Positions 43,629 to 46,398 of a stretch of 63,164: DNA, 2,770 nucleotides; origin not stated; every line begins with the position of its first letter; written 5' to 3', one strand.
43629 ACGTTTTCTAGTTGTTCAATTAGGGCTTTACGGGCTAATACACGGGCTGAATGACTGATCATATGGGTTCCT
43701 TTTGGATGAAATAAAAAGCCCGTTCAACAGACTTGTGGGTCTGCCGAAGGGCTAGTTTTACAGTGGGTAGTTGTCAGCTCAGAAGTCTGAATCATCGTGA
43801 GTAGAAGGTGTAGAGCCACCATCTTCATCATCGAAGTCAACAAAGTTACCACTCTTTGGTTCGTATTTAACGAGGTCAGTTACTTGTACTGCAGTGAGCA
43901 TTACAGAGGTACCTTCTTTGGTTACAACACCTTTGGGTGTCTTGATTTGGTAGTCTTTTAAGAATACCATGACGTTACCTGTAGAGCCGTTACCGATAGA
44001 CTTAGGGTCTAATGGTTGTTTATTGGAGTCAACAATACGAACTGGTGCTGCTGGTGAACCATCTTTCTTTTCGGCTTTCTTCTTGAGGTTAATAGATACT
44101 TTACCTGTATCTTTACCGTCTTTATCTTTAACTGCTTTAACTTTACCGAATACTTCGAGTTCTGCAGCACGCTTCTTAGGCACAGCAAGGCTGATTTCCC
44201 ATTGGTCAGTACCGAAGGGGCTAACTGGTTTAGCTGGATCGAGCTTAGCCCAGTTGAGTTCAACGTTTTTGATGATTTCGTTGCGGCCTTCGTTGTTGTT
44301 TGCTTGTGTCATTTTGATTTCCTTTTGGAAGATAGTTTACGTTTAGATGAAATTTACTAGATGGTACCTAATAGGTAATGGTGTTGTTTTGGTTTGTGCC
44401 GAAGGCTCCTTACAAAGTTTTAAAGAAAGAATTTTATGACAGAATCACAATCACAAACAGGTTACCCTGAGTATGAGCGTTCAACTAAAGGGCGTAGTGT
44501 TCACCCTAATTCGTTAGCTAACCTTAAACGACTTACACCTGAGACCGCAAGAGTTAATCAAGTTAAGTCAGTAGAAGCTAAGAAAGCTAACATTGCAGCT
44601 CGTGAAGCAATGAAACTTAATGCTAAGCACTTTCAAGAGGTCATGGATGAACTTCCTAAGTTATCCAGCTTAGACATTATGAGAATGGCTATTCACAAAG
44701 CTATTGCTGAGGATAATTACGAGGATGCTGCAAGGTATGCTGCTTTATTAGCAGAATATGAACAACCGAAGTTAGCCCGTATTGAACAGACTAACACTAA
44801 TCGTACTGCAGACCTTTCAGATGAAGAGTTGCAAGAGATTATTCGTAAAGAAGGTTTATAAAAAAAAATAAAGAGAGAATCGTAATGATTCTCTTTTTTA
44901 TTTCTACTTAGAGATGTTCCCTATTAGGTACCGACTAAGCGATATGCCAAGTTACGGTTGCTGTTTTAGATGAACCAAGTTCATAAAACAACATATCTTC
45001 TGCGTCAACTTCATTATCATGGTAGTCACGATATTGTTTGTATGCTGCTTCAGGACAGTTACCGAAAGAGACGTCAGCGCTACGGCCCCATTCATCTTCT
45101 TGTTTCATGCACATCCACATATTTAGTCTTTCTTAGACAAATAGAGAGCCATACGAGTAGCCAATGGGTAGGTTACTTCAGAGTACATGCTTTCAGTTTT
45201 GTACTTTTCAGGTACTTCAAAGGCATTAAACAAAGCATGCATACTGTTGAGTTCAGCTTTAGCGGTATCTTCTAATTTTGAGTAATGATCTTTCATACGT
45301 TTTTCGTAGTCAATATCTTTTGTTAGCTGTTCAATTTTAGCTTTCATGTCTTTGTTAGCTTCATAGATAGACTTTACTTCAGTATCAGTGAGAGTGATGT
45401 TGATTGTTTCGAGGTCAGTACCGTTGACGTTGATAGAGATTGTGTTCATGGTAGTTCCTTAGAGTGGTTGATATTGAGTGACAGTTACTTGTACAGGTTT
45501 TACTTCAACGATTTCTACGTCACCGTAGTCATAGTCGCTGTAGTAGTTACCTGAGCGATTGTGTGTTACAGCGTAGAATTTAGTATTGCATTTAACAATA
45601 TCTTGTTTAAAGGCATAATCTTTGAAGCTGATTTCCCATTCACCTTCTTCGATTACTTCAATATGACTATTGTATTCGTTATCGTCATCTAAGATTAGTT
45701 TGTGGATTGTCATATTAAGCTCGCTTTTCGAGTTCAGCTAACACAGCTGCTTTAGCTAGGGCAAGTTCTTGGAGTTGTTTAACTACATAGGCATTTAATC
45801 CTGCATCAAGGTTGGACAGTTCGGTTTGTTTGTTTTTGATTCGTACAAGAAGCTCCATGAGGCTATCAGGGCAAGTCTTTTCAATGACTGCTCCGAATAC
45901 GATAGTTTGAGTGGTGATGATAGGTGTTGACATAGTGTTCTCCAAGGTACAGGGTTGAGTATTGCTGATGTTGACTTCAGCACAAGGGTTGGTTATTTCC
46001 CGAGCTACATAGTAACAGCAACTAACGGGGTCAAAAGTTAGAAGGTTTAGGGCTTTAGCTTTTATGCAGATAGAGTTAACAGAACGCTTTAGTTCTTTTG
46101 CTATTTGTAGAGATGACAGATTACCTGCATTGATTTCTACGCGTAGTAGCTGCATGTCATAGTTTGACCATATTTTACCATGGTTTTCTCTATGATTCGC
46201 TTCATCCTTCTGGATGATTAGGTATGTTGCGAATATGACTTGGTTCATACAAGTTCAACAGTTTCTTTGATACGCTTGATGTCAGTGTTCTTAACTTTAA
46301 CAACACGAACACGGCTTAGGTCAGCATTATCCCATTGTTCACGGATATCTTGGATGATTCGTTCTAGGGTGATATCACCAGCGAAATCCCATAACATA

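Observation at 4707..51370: Nine copies of a 20-nt T7-promoter-like motif, all intergenic and co-oriented with the downstream genes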

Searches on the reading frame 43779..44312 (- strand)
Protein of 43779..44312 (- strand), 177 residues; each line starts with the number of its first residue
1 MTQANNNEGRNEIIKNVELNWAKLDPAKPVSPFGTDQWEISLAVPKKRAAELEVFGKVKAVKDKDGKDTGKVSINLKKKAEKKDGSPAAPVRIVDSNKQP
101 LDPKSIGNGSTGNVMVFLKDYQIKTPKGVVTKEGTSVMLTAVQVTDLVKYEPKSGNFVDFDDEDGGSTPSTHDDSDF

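Call 28: search_protein_families(library=phrogs, proteins=[window:43779-44312:-])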
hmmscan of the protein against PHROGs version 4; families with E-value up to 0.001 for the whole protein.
window:43779-44312:- (177 aa): 2 families
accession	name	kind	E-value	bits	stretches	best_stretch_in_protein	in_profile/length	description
phrog_112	-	DNA, RNA and nucleotide metabolism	4.8e-13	50.4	1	3-172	13-203/265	Gp2.5-like ssDNA binding protein and ssDNA annealing protein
phrog_37869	-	unknown function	0.00067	20.3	1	11-152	19-164/192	-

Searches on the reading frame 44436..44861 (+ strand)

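Call 28: search_protein_families(library=phrogs, proteins=[window:44436-44861:+])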
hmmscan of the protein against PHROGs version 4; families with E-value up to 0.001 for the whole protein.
window:44436-44861:+ (141 aa): 1 family
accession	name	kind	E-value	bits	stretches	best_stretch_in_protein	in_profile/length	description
phrog_28353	-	unknown function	0.00035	19.6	1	21-138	785-900/970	-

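Call 37: search_protein_families(library=pfam, max_evalue=0.01, proteins=[window:44436-44861:+])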
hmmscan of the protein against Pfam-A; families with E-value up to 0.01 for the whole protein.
window:44436-44861:+ (141 aa): 0 families

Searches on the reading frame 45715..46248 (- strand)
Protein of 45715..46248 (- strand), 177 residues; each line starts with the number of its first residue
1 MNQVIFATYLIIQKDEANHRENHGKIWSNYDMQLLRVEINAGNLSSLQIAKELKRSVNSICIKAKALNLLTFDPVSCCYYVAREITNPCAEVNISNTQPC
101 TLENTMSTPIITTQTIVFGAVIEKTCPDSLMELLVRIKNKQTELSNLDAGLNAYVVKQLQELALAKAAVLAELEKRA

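Call 45: search_protein_families(library=phrogs, proteins=[window:45715-46248:-])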
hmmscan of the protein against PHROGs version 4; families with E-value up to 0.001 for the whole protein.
window:45715-46248:- (177 aa): 1 family
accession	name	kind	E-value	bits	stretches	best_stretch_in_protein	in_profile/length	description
phrog_323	-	transcription regulation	0.00058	20.5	1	15-69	85-137/319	transcriptional regulator, D5-like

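Call 46: search_protein_families(library=pfam, max_evalue=0.01, proteins=[window:45715-46248:-])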
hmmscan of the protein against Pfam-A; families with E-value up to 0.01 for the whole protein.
window:45715-46248:- (177 aa): 0 families
